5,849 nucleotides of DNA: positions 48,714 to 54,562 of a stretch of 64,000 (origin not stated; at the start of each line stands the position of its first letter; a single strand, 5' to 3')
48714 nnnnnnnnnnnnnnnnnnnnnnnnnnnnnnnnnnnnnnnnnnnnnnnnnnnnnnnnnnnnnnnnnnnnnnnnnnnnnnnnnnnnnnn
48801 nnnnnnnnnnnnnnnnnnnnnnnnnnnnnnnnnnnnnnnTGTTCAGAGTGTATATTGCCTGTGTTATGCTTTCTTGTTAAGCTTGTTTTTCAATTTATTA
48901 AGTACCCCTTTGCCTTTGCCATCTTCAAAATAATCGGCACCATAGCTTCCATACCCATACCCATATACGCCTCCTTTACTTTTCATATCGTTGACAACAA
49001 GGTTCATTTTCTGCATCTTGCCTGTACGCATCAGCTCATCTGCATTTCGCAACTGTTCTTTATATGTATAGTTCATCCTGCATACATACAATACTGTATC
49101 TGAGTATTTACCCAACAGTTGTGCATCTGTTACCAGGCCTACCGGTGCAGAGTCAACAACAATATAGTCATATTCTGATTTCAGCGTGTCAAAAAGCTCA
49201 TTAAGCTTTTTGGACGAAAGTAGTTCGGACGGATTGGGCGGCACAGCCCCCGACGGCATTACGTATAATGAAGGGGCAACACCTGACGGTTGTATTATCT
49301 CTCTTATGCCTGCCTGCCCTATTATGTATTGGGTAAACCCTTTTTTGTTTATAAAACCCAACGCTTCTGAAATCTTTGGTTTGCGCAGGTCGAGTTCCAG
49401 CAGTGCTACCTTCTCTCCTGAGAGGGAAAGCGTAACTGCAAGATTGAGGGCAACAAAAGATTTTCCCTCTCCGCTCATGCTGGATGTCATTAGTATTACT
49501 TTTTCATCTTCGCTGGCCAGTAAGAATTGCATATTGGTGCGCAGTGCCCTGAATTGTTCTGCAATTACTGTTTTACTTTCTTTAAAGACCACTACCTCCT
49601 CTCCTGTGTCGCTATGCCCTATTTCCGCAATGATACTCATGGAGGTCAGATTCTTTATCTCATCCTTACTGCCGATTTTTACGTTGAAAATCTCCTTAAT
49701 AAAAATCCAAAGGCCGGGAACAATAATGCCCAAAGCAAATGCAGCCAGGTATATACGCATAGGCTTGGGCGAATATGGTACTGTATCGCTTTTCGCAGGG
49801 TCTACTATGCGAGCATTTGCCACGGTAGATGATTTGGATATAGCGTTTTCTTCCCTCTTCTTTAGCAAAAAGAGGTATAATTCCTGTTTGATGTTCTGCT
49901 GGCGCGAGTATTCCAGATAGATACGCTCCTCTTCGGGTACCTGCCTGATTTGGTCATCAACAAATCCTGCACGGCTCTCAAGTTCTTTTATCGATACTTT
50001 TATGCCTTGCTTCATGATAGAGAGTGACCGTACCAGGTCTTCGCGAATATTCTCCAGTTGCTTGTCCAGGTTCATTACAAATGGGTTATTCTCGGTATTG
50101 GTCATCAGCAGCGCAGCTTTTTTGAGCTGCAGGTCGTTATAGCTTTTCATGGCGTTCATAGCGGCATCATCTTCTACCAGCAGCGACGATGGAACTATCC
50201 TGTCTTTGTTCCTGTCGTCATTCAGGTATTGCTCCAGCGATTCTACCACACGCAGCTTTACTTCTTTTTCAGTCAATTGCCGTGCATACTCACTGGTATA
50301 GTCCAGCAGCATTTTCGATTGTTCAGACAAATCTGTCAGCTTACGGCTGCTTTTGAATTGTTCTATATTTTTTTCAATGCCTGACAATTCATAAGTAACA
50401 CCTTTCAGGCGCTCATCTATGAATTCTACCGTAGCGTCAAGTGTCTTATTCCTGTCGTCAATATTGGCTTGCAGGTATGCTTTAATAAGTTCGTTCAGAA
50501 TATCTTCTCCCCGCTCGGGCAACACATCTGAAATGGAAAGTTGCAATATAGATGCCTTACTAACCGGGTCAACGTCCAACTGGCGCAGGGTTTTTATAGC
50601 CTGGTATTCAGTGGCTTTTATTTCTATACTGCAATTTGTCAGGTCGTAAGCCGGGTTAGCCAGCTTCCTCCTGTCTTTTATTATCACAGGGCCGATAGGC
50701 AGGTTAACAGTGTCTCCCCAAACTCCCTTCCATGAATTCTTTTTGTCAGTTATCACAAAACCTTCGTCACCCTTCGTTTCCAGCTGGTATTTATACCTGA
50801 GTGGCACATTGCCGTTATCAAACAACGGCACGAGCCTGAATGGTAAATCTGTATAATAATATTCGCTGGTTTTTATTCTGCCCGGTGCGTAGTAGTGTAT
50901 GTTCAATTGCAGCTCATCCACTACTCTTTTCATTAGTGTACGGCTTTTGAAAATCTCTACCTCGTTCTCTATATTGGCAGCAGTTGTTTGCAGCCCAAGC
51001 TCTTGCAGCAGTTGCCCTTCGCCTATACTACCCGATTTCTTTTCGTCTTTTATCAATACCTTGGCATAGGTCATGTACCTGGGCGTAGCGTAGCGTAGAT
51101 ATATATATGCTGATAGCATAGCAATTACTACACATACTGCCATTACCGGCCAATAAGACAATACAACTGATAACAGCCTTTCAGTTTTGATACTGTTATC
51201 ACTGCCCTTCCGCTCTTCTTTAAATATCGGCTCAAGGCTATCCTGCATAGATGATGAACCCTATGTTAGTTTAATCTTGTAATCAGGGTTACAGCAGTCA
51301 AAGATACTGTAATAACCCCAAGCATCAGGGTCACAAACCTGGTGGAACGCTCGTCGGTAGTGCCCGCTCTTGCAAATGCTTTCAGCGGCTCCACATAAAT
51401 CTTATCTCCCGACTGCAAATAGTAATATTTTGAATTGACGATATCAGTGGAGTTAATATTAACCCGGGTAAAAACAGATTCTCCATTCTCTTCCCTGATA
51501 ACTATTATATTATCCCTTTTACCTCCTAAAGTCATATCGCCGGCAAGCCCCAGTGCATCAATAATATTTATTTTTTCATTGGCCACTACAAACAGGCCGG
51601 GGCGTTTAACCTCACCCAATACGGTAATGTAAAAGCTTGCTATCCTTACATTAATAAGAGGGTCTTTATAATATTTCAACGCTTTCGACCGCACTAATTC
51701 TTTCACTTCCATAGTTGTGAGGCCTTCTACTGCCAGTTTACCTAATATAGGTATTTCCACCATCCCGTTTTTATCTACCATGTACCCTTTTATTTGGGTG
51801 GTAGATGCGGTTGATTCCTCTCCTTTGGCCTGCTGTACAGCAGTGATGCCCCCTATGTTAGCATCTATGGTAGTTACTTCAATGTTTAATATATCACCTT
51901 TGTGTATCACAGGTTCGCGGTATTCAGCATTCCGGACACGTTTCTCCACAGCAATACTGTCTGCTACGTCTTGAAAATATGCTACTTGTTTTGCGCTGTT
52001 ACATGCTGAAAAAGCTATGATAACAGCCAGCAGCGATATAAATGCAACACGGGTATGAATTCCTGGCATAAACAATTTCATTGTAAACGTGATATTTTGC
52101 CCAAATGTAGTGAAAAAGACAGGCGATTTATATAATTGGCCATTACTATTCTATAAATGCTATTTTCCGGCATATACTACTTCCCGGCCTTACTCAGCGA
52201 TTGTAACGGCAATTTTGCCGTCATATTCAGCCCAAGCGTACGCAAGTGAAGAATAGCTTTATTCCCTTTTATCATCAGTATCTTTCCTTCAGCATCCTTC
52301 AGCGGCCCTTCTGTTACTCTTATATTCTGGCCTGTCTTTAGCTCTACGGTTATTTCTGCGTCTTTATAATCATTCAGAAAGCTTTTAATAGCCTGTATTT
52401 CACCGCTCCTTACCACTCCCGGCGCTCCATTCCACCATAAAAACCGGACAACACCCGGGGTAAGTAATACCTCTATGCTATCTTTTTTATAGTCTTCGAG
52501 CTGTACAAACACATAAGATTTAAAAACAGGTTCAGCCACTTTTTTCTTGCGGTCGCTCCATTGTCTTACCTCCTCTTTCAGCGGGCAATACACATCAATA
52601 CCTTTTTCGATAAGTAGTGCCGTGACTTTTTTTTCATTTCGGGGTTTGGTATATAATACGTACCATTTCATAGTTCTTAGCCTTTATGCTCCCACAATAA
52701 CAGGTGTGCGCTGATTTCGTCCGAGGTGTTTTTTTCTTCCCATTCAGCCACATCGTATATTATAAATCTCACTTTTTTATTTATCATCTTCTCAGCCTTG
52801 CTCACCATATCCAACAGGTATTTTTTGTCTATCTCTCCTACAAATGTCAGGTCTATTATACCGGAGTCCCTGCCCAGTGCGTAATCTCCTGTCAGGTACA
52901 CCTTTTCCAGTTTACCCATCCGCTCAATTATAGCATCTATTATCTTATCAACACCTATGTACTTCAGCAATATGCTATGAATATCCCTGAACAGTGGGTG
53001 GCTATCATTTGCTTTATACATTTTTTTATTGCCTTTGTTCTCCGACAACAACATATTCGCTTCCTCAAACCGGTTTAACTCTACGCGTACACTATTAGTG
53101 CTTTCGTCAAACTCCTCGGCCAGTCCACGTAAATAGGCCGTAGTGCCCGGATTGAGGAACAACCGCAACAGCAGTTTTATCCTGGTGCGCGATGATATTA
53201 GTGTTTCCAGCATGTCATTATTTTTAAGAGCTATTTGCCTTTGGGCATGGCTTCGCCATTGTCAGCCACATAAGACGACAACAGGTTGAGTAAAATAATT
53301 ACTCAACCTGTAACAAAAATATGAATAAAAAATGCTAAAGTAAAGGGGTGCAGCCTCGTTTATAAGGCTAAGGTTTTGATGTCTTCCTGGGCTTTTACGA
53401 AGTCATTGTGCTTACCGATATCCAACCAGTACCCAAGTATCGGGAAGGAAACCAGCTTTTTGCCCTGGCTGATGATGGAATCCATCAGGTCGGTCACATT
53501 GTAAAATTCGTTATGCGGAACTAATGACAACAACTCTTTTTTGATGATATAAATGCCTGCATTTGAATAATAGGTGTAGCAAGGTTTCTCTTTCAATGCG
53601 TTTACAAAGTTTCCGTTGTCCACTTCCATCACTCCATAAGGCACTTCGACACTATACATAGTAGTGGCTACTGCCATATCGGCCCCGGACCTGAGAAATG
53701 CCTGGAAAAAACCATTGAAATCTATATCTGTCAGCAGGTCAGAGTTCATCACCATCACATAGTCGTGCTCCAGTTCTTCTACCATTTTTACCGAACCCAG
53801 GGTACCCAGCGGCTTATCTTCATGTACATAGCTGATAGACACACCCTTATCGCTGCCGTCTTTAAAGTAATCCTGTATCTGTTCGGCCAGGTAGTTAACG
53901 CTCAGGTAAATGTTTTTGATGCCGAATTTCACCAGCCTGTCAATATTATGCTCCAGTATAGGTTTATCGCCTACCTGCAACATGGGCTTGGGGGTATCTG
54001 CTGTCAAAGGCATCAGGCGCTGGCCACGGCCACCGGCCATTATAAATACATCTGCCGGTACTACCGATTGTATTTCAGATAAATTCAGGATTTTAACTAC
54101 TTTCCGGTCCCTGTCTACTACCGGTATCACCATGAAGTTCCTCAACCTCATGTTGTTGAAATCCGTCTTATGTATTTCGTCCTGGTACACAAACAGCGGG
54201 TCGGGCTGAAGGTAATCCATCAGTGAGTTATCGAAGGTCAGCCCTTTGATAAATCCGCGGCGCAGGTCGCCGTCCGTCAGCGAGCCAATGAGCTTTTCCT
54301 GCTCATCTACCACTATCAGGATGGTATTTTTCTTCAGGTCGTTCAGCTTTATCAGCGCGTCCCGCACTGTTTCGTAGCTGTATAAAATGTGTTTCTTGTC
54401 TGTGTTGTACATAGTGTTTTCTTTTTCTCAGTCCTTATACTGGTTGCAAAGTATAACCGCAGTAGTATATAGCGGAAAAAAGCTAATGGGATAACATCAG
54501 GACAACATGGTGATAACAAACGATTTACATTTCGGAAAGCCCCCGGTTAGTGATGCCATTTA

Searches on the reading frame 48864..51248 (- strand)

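Call 10: search_protein_families(library=pfam, proteins=[window:48864-51248:-], max_evalue=0.001)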
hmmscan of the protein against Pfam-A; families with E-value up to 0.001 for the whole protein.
window:48864-51248:- (794 aa): 6 families
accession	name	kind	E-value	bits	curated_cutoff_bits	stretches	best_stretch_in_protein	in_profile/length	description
PF13807.11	GNVR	-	1.4e-12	47.8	27.7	1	443-519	5-81/82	G-rich domain on putative tyrosine kinase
PF02706.20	Wzz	-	2.2e-09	37.9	25.5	1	24-113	7-91/91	Chain length determinant protein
PF13614.12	AAA_31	-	4.5e-09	36.9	27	1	583-727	2-151/177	AAA domain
PF10609.15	ParA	-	3.3e-07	30.4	27.1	1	583-637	4-58/246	NUBPL iron-transfer P-loop NTPase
PF01656.29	CbiA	-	2.3e-06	28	25.4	1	585-692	1-68/125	CobQ/CobB/MinD/ParA nucleotide binding domain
PF09140.17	MipZ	-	3.5e-06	27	20.7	1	584-702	2-108/262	ATPase MipZ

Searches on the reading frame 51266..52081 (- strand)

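Call 10: search_protein_families(library=pfam, proteins=[window:51266-52081:-], max_evalue=0.001)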
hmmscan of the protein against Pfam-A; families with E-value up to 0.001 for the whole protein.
window:51266-52081:- (271 aa): 3 families
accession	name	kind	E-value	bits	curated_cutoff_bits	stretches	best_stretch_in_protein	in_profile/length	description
PF02563.21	Poly_export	-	2.5e-14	53.6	28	1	56-147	6-76/77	Polysaccharide biosynthesis/export protein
PF10531.15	SLBB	-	6.1e-08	32.8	27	1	151-202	1-50/55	SLBB domain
PF22461.2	SLBB_2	-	1e-06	29.2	27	1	153-230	4-79/79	SLBB domain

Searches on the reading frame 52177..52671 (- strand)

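Call 10: search_protein_families(library=pfam, proteins=[window:52177-52671:-], max_evalue=0.001)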
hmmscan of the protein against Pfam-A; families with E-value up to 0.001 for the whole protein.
window:52177-52671:- (164 aa): 2 families
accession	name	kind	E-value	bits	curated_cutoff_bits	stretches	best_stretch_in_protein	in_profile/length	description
PF02357.24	NusG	-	3.3e-20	72.8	22.2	1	1-95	1-92/93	Transcription termination factor nusG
PF00467.35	KOW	-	0.00047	20.3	22.3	0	114-142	2-30/32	KOW motif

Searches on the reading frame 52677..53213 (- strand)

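Call 10: search_protein_families(library=pfam, proteins=[window:52677-53213:-], max_evalue=0.001)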
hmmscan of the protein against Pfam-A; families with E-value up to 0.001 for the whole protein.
window:52677-53213:- (178 aa): 1 family
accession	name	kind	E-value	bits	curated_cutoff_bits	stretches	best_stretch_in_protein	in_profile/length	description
PF24033.1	DUF7342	-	0.00058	20.3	31.6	0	31-82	23-74/150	Family of unknown function (DUF7342)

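Call 13: search_protein_families(library=phrogs, proteins=[window:52677-53213:-], max_evalue=0.01)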
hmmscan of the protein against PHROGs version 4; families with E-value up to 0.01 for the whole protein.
window:52677-53213:- (178 aa): 1 family
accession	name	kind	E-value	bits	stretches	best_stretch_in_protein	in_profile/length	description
phrog_18520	-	unknown function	0.00044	21.4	1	27-83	26-82/114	-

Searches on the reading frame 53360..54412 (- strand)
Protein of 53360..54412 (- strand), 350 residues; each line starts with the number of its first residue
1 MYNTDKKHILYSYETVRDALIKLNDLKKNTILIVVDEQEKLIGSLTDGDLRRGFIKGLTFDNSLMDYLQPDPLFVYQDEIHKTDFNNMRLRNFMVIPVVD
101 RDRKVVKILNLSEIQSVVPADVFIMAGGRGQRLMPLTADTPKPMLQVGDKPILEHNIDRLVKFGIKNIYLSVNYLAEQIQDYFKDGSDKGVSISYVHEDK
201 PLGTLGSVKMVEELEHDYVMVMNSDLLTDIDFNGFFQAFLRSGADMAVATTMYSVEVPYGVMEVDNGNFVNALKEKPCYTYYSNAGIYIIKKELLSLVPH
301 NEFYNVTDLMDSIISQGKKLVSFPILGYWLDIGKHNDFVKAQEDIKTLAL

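Call 3: search_protein_families(library=pfam, proteins=[window:53360-54412:-], max_evalue=0.01)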
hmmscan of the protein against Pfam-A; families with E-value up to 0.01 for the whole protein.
window:53360-54412:- (350 aa): 3 families
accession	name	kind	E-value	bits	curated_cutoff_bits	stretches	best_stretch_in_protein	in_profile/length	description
PF00483.29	NTP_transferase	-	3.4e-42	145.1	21.2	1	124-346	4-243/245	Nucleotidyl transferase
PF12804.13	NTP_transf_3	-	5.8e-12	46.5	27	1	123-252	2-124/160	MobA-like NTP transferase domain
PF00571.33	CBS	-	9.2e-07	29.6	24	1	11-52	13-53/57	CBS domain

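Call 4: search_protein_families(library=ncbifam, proteins=[window:53360-54412:-], max_evalue=0.01)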
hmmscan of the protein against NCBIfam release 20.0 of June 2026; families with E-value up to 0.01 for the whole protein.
window:53360-54412:- (350 aa): 44 families (the best 25 are shown)
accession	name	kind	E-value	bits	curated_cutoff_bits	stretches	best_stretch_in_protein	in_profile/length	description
NF052502.1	man1P_GTase_Rv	exception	3.5e-47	161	440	1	121-345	2-230/352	mannose-1-phosphate guanylyltransferase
TIGR03992.1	Arch_glmU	subfamily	2.1e-41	142.1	292.1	1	122-344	3-226/393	bifunctional sugar-1-phosphate nucleotidylyltransferase/acetyltransferase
NF045761.1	NAMPUrTaseMurU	equivalog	1.8e-34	119.5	250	1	123-339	4-221/226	N-acetylmuramate alpha-1-phosphate uridylyltransferase MurU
TIGR01208.1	rmlA_long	equivalog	9.2e-33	113.6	320.25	1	123-345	3-234/353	glucose-1-phosphate thymidylyltransferase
NF049965.1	GlMnHpPGnyltfHddC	equivalog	2.5e-30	105.8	300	1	122-340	3-216/221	D-glycero-D-manno-heptose 1-phosphate guanosyltransferase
NF041313.1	UDPGP_AglF_Halo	equivalog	1.8e-27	96.3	400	1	123-343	4-232/234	UTP--glucose-1-phosphate uridylyltransferase AglF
NF041173.1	Sug_nt_acttase_Thmprot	equivalog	5e-19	68.5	600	1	122-342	3-224/405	bifunctional sugar-1-phosphate nucleotidylyltransferase/acetyltransferase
TIGR01207.1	rmlA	equivalog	1.1e-18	67.3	360.65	1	123-348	3-239/286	glucose-1-phosphate thymidylyltransferase RfbA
TIGR02091.1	glgC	equivalog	3.4e-18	65.8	424.9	2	208-342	105-256/364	glucose-1-phosphate adenylyltransferase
NF003670.0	PRK05293.1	equivalog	1.7e-16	60.2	470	1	123-344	8-257/382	glucose-1-phosphate adenylyltransferase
TIGR02623.1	G1P_cyt_trans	equivalog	5.3e-16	58.8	300.25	2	122-185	3-66/255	glucose-1-phosphate cytidylyltransferase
NF012024.0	PRK15480.1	equivalog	6.1e-16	58.4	588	1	123-348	7-243/292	glucose-1-phosphate thymidylyltransferase RfbA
NF001947.0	PRK00725.1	subfamily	1.2e-15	57.2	470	2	122-186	19-84/426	glucose-1-phosphate adenylyltransferase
NF002772.0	PRK02862.1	equivalog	5.9e-15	54.9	537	3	208-277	108-179/429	glucose-1-phosphate adenylyltransferase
NF002023.0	PRK00844.1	subfamily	3.4e-14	52.5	458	2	123-184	10-72/408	glucose-1-phosphate adenylyltransferase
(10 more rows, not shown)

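Call 94: search_solved_structures(query=window:53360-54412:-, max_evalue=1e-10)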
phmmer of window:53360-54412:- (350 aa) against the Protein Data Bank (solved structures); distinct sequences matched with E-value up to 1e-10: 33.
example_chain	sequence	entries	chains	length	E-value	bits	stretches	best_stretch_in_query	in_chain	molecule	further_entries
7d72_K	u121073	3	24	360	4.6e-29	104.7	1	123-340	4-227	Mannose-1-phosphate guanyltransferase beta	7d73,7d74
8x7s_B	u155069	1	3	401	2.6e-27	99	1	122-342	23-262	UTP--glucose-1-phosphate uridylyltransferase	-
5xhw_A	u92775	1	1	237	6.7e-27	97.6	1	121-345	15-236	Putative 6-deoxy-D-mannoheptose pathway protein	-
6jq8_A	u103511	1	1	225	6.8e-27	97.6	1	121-345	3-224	Putative 6-deoxy-D-mannoheptose pathway protein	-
7whr_B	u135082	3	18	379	3.7e-24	88.6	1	123-340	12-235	Nucleotidyl transferase family protein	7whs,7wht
7x8j_A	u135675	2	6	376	1.4e-22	83.4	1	123-340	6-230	Mannose-1-phosphate guanylyltransferase 1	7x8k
8yre_D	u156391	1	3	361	1.5e-22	83.4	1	123-340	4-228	Mannose-1-phosphate guanylyltransferase 1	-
4y7t_A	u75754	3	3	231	6.3e-19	71.4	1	123-244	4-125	Nucleotidyl transferase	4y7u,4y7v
8hhd_A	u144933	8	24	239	4.3e-18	68.7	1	122-340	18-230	Nucleotidyl transferase | N-acetylmuramate alpha-1-phosphate uridylyltransferase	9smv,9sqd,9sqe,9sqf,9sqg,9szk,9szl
1mp3_A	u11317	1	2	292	2.7e-17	66.1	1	123-348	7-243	GLUCOSE-1-PHOSPHATE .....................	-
3pkq_A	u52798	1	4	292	8.1e-17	64.5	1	123-348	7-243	Glucose-1-phosphate thymidylyltransferase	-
1h5s_D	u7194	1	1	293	8.9e-17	64.4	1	123-348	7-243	Glucose-1-phosphate thymidylyltransferase 1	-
1h5r_B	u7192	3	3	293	1e-16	64.1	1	123-348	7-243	GLUCOSE-1-PHOSPHATE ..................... | Glucose-1-phosphate thymidylyltransferase 1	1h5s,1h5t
1h5r_A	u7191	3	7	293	1e-16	64.1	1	123-348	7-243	GLUCOSE-1-PHOSPHATE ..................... | Glucose-1-phosphate thymidylyltransferase 1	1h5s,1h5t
1h5s_A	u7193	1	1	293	1.3e-16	63.8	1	123-348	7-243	Glucose-1-phosphate thymidylyltransferase 1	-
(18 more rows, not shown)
